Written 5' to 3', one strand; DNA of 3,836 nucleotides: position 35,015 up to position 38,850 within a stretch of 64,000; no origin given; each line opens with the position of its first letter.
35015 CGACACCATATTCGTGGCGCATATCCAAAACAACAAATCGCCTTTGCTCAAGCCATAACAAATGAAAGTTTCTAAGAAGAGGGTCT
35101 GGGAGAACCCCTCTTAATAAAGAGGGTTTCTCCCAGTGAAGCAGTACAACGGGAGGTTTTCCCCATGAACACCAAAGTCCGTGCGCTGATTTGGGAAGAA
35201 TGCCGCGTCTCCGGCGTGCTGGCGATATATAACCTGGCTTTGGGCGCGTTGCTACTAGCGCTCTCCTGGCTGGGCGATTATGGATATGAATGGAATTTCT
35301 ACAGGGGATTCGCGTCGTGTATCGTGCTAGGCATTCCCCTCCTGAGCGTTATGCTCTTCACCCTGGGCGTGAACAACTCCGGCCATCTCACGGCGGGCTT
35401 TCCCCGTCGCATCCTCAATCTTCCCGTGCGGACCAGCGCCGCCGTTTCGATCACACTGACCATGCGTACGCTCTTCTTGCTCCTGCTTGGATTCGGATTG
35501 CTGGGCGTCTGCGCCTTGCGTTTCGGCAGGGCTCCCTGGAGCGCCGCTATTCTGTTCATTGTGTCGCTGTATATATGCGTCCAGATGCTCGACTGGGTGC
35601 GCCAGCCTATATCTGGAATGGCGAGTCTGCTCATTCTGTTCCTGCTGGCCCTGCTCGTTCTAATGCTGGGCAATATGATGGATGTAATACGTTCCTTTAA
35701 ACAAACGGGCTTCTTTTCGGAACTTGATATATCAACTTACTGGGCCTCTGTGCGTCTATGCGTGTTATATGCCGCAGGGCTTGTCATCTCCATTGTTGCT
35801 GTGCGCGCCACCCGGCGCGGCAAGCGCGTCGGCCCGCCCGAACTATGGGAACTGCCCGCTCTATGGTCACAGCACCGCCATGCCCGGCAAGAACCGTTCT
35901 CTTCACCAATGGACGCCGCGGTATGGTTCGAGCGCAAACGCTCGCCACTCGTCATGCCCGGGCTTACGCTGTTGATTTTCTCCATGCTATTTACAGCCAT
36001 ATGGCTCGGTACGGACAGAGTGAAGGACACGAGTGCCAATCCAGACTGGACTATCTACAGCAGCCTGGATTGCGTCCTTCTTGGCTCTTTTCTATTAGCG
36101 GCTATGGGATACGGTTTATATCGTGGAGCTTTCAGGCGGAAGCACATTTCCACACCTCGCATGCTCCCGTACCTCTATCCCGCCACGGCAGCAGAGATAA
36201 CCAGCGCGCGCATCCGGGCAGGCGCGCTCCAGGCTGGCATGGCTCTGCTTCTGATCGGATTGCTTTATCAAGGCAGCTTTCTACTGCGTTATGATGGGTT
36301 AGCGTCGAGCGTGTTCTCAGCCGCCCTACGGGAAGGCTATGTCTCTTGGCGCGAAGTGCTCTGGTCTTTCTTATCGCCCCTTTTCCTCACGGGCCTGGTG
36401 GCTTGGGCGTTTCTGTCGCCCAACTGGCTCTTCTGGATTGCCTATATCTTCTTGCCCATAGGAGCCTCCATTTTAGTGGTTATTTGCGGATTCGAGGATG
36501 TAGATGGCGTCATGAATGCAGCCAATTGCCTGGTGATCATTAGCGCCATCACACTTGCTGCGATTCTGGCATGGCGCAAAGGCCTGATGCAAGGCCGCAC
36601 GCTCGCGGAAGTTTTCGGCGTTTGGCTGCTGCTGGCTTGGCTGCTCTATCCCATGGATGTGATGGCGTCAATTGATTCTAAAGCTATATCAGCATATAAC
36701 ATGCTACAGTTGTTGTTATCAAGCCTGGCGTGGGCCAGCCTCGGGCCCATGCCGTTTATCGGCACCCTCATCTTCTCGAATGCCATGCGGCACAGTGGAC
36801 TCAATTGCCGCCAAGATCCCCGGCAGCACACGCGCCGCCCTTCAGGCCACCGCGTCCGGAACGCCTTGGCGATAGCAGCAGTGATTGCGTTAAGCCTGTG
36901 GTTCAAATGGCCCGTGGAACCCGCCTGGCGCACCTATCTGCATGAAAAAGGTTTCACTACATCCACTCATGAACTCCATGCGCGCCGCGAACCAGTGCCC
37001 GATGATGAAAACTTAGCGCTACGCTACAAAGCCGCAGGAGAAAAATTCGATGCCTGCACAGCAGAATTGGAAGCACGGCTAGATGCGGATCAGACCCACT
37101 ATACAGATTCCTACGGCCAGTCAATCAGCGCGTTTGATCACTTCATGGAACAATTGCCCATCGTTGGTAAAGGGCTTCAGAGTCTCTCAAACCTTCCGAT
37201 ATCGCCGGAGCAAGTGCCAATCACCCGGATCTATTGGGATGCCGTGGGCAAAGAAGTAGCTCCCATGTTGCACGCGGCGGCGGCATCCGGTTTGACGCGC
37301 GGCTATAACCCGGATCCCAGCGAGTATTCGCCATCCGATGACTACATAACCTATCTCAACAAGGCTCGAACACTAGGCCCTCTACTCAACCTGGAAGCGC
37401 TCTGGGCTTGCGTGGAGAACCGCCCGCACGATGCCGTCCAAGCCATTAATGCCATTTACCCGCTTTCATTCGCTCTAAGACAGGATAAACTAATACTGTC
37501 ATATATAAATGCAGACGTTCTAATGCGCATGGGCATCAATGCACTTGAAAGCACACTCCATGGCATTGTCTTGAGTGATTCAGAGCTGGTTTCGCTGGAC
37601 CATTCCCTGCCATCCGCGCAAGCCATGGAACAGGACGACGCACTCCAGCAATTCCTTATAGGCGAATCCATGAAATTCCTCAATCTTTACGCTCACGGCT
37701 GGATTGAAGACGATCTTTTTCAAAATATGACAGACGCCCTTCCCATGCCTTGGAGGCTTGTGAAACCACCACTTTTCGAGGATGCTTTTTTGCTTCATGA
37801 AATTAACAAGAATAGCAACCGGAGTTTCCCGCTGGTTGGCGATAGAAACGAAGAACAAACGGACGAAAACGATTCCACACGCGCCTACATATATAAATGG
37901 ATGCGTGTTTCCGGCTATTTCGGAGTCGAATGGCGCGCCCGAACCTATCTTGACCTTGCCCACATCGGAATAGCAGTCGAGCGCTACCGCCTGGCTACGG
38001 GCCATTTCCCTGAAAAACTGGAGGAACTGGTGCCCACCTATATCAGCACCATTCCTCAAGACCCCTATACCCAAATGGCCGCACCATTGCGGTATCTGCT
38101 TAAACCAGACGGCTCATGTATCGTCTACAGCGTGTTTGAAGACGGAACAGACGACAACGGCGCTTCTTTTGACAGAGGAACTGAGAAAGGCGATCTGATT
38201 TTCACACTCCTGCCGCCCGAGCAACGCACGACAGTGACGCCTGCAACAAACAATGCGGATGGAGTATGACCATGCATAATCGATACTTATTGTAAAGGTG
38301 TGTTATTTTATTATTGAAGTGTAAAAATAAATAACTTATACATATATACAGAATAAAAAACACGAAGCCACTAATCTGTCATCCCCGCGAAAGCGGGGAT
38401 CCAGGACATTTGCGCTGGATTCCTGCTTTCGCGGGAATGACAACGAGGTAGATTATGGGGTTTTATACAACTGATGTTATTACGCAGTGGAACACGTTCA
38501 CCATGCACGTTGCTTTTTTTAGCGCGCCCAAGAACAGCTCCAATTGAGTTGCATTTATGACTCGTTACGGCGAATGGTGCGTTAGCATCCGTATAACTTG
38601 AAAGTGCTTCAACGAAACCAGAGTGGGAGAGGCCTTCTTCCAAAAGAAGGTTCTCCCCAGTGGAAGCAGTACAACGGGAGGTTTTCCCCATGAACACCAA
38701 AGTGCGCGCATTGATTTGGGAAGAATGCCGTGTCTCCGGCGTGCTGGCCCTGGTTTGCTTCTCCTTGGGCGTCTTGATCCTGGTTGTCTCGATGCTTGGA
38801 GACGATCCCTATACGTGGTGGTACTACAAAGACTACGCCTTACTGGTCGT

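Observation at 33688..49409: One YtrA-type regulator and one ABC ATPase followed by four tandem ~1,000-aa paralogs of a fused double permease with a pseudopilin-like periplasmic domain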

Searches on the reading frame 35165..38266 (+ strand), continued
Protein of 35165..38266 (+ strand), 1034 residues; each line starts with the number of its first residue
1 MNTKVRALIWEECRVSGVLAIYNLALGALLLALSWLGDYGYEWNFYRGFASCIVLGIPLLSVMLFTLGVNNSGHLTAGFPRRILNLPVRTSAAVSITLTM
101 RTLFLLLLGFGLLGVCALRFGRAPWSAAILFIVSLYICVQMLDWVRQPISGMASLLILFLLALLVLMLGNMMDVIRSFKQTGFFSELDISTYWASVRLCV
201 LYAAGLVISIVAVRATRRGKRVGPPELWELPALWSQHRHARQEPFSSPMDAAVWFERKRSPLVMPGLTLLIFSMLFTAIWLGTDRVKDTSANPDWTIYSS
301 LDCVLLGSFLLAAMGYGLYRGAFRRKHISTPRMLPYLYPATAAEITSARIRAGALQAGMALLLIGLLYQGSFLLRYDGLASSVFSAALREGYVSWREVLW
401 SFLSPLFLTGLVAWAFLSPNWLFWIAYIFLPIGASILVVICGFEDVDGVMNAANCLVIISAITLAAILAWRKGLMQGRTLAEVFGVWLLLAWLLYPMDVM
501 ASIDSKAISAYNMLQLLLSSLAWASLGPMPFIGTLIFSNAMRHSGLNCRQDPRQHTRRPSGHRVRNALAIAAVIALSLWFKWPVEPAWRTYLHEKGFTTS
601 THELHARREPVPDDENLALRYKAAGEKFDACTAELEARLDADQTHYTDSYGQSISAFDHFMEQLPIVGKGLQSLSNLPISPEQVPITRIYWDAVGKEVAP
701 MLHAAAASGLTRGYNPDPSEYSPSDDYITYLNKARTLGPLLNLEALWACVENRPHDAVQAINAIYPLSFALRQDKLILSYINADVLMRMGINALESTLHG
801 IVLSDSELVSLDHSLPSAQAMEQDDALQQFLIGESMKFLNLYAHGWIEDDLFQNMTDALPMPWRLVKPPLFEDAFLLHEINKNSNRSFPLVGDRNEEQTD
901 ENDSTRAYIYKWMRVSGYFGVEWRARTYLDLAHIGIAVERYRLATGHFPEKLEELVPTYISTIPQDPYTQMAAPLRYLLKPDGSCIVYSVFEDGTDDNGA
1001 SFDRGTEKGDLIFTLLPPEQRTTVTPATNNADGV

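Call 93: find_related_loci(query=A3, collection=metagenome_contigs, flank=10000)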
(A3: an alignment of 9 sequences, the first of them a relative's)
Query A3 (1034 aa) in metagenome_contigs; peptide patterns used: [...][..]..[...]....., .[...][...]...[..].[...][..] (x = any residue, [..] = any of these).
389 stretches matched a pattern; 18 encode a relative of the query (tblastn E <= 1e-3); 18 distinct loci.
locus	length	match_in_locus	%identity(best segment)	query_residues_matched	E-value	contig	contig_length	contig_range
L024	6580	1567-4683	28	1-1021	2e-98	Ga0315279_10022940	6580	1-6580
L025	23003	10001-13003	31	4-1010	8e-89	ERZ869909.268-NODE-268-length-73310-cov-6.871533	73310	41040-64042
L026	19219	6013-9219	29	1-1033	5e-86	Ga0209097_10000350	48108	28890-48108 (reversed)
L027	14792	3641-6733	28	2-1022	2e-83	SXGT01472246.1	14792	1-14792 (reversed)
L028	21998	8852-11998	28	1-1026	2e-76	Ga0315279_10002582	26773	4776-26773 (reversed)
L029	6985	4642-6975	29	1-774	1e-67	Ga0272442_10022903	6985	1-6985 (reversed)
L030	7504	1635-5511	27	1-1032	2e-62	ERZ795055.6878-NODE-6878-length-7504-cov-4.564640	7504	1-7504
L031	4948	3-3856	28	1-1032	3e-61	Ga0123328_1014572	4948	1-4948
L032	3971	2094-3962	31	1-621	3e-59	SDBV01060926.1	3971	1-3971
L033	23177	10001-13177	27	1-1025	4e-45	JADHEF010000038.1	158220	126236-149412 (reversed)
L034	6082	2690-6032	31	1-1024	1e-44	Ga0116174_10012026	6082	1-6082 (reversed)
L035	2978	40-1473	29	563-1026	5e-42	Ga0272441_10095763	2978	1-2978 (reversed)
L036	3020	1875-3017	32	1-378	4e-40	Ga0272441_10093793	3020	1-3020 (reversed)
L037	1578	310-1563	30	1-418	3e-27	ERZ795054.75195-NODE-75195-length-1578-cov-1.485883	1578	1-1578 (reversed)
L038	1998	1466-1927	43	1-151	9e-23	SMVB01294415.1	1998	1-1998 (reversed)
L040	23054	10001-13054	24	1-1020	5e-56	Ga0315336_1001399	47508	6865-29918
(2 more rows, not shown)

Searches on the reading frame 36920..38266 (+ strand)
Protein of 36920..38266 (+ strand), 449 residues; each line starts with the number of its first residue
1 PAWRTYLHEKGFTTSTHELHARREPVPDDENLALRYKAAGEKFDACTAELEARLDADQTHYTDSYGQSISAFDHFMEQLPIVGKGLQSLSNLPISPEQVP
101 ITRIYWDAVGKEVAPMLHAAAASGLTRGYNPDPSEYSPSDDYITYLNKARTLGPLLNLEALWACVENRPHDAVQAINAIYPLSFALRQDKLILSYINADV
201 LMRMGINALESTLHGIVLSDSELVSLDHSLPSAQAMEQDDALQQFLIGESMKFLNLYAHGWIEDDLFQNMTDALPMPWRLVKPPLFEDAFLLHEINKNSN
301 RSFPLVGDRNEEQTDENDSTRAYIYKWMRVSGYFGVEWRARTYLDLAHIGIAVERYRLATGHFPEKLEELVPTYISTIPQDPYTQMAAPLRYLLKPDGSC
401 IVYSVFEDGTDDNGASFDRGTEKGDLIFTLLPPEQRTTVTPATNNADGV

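Call 68: find_homologous_proteins(query=A7, max_evalue=0.00001)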
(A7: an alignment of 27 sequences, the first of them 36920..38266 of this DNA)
Query A7 (27 sequences) (449 aa, profile of the alignment): 13 proteins with E <= 0.00001 among 8000 candidates.
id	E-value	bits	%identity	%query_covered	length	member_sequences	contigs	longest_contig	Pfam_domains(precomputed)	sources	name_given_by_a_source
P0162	1.6e-141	491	27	90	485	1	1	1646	-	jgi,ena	-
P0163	1.1e-140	488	27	94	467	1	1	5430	-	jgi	jgi:hypothetical protein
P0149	2.7e-140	487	28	60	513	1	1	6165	-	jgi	jgi:hypothetical protein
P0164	1.7e-137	477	28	64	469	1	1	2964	-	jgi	jgi:hypothetical protein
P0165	5.5e-122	426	23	60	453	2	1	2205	-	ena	-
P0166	8.7e-122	426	41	19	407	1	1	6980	-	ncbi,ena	-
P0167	1.6e-92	329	39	17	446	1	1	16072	-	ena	-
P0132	4.0e-81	292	33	65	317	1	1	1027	-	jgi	jgi:hypothetical protein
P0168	2.8e-64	236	39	19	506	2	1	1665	-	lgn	-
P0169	5.1e-60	222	32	23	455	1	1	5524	-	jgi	jgi:hypothetical protein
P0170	3.5e-38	150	35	22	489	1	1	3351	-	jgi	jgi:hypothetical protein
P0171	2.2e-36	144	37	19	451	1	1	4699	-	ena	-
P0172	1.4e-16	79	100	2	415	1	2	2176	-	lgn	-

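Call 83: find_encoding_contigs(protein=P0167, flank=8000, max_places=2)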
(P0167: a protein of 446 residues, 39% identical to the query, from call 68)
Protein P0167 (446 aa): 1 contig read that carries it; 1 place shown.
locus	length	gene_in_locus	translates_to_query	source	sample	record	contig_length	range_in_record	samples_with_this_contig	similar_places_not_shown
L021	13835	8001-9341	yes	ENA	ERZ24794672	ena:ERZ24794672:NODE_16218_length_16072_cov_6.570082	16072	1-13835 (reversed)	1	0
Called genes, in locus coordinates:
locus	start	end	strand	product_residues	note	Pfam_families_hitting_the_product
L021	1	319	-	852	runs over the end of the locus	?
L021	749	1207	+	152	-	PF07681:DoxX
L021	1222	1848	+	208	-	PF02517:Rce1-like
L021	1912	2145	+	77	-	-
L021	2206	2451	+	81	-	-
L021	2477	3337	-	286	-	PF04705:TSNR_N (weak), PF22435:MRM3-like_sub_bind, PF00588:SpoU_methylase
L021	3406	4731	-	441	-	PF01408:GFO_IDH_MocA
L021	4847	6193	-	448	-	PF01408:GFO_IDH_MocA, PF22725:GFO_IDH_MocA_C3 (faint), PF19051:GFO_IDH_MocA_C2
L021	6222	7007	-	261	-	PF03328:HpcH_HpaI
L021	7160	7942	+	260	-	PF07978:NIPSNAP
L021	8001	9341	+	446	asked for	-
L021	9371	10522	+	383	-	-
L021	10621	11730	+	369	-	PF07610:DUF1573, PF22544:HYDIN_VesB_CFA65-like_Ig (weak)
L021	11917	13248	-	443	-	PF00202:Aminotran_3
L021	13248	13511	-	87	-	-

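Call 84: find_encoding_contigs(protein=P0166, flank=8000, max_places=2)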
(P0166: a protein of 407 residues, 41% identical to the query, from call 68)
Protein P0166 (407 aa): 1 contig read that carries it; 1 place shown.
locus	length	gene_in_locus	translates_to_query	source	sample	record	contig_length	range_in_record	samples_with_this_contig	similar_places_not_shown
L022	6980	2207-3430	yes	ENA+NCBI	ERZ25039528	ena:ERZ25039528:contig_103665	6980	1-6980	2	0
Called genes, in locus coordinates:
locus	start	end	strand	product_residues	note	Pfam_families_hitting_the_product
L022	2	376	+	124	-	?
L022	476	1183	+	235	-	PF00072:Response_reg, PF08281:Sigma70_r4_2 (weak), PF00196:GerE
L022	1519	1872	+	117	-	-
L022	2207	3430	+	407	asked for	-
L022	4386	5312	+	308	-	-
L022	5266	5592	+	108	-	PF11066:DUF2867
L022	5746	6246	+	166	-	PF02586:SRAP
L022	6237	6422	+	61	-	PF02586:SRAP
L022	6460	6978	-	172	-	?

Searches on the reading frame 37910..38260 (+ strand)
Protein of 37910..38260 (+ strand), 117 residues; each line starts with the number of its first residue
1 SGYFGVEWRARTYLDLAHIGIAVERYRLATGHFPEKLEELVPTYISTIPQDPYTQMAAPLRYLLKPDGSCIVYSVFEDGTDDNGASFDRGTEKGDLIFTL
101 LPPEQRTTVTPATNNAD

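Call 45: search_solved_structures(query=A5, max_evalue=10, show_alignments=3)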
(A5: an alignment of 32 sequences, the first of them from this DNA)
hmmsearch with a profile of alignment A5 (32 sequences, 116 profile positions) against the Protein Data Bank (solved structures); distinct sequences matched with E-value up to 10: 9.
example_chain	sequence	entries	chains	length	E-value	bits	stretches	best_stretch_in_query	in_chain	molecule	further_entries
2kep_A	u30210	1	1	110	0.0029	20.8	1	44-87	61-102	General secretion pathway protein G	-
4lw9_A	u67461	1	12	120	0.55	13.4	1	44-96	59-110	Type II secretion system protein G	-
3gn9_A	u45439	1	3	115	0.67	13.2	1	44-88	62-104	Type II secretory pathway, pseudopilin EpsG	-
29jd_A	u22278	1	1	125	0.7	13.1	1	44-86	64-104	Type II secretion system core protein G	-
3fu1_A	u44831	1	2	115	0.81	12.9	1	44-87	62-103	General secretion pathway protein G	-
8puo_A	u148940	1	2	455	1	12.6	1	29-106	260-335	Beta-glucosidase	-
1t92_A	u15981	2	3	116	1.8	11.8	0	44-80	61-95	General secretion pathway protein G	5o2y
5yfk_A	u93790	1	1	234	9.6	9.4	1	52-105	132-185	Uncharacterized protein Sortase B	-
5b23_A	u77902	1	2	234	9.7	9.4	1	52-105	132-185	Uncharacterized protein Sortase B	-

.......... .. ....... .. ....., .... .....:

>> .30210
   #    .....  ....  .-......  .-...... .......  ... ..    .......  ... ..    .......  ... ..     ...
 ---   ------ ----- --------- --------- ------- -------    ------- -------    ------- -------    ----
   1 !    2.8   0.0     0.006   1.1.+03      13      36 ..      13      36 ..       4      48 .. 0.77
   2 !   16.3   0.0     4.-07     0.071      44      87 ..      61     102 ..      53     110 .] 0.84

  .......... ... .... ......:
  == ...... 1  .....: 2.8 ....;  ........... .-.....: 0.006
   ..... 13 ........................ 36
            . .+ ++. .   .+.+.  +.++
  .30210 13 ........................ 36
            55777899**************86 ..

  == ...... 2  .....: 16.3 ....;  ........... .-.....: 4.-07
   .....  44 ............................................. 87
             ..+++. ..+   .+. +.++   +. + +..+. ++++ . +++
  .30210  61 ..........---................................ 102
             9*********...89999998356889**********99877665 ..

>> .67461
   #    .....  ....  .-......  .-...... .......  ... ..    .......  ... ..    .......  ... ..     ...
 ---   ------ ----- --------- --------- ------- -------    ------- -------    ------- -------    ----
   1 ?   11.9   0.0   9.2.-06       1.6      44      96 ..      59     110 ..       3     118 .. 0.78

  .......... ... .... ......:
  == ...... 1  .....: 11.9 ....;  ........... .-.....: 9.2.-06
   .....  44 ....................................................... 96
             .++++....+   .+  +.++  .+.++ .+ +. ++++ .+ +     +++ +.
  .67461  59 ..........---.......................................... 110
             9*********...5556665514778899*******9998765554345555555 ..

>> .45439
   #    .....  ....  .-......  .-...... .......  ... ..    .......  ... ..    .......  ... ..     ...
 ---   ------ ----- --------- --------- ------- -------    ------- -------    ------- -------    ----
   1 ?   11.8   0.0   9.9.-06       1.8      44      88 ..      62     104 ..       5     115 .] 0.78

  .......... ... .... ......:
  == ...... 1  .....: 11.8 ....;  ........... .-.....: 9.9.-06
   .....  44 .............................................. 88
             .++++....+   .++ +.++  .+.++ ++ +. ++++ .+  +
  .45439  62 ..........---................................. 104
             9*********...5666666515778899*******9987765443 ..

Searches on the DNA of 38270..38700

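Call 98: search_rna_families(source=window, start=38270, end=38700, threshold=evalue, max_evalue=1)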
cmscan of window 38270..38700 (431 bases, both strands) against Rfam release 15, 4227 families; matches with E-value up to 1: 4.
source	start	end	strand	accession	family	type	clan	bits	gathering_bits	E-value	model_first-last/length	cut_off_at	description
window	38377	38442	+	RF03414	mir-670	Gene; miRNA;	-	26.7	95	0.007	12-81/90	no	mir-670 microRNA precursor family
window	38375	38446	+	RF04128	MIR8562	Gene; miRNA;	-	23.2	211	0.035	1-242/242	no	MIR8562 microRNA precursor family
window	38325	38475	+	RF02860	Arrc14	Gene; sRNA;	-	21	99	0.79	1-167/167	no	Actinobacillus sRNA 14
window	38381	38400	-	RF00195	RsmY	Gene; sRNA;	CL00106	13.5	57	0.52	100-119/121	no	RsmY RNA family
